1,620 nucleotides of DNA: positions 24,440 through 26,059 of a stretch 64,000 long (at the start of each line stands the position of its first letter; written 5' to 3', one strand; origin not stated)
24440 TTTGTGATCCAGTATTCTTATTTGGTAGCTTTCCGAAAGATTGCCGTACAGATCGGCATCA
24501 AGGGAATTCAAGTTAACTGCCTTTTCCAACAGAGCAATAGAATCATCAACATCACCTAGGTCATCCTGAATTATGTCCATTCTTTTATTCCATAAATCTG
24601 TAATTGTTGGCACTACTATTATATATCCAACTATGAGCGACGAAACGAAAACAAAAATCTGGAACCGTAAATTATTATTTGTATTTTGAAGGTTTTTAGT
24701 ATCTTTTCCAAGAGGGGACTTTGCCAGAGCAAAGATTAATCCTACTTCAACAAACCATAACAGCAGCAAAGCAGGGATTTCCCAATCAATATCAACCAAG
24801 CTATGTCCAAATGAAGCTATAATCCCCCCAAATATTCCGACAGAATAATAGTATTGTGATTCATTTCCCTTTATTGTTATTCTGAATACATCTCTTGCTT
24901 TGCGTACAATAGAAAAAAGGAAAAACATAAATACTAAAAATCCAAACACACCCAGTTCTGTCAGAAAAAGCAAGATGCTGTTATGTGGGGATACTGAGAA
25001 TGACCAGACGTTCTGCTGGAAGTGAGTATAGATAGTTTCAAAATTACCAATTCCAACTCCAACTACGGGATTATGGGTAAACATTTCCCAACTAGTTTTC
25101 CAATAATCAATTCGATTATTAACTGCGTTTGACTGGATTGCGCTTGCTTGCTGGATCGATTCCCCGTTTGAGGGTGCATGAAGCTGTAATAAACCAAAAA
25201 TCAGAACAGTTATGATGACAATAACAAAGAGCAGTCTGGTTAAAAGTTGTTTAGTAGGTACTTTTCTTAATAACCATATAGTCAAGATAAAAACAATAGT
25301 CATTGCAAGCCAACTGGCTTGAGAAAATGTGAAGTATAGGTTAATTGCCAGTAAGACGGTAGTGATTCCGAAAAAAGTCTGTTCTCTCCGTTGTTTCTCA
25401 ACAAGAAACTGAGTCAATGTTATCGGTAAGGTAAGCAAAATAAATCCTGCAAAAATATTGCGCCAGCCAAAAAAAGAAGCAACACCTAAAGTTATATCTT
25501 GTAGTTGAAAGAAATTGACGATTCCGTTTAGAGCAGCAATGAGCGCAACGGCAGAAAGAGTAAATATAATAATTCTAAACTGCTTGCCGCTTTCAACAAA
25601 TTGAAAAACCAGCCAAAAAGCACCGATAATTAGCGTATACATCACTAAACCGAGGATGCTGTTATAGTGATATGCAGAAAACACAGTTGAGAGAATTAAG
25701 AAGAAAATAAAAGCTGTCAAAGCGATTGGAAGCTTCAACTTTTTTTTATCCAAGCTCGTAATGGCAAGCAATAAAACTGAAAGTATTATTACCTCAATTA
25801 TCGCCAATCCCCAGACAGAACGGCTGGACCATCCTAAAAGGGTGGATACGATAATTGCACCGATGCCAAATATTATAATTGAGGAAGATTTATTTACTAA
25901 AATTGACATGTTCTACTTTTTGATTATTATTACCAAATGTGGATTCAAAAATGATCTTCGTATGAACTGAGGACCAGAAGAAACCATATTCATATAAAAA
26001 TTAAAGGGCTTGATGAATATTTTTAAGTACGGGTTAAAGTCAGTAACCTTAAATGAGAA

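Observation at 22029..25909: Two convergent, paralogous Wzy_C-like + TPR membrane proteins with stops 8 nt apart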

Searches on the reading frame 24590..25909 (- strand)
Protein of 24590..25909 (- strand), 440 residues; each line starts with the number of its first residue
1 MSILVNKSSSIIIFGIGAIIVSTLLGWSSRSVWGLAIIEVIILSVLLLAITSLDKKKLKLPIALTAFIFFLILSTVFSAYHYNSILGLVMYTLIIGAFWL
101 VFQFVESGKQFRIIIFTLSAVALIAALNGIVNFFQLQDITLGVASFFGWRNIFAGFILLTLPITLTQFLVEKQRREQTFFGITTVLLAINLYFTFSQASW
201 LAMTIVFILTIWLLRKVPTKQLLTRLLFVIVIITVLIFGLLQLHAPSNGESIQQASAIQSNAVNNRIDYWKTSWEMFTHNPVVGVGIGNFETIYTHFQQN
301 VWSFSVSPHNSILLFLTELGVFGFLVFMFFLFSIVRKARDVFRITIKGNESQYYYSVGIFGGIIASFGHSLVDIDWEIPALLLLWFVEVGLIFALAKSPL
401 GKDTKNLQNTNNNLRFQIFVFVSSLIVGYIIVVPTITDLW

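Call 73: search_solved_structures(query=window:24590-25909:-, max_evalue=1, show_alignments=1)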
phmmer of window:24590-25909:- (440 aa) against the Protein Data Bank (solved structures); distinct sequences matched with E-value up to 1: 1.
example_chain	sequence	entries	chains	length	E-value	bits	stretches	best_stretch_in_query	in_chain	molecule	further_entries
7tpg_B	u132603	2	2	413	0.0061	19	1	260-396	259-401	Putative cell surface polysaccharide polymerase/ligase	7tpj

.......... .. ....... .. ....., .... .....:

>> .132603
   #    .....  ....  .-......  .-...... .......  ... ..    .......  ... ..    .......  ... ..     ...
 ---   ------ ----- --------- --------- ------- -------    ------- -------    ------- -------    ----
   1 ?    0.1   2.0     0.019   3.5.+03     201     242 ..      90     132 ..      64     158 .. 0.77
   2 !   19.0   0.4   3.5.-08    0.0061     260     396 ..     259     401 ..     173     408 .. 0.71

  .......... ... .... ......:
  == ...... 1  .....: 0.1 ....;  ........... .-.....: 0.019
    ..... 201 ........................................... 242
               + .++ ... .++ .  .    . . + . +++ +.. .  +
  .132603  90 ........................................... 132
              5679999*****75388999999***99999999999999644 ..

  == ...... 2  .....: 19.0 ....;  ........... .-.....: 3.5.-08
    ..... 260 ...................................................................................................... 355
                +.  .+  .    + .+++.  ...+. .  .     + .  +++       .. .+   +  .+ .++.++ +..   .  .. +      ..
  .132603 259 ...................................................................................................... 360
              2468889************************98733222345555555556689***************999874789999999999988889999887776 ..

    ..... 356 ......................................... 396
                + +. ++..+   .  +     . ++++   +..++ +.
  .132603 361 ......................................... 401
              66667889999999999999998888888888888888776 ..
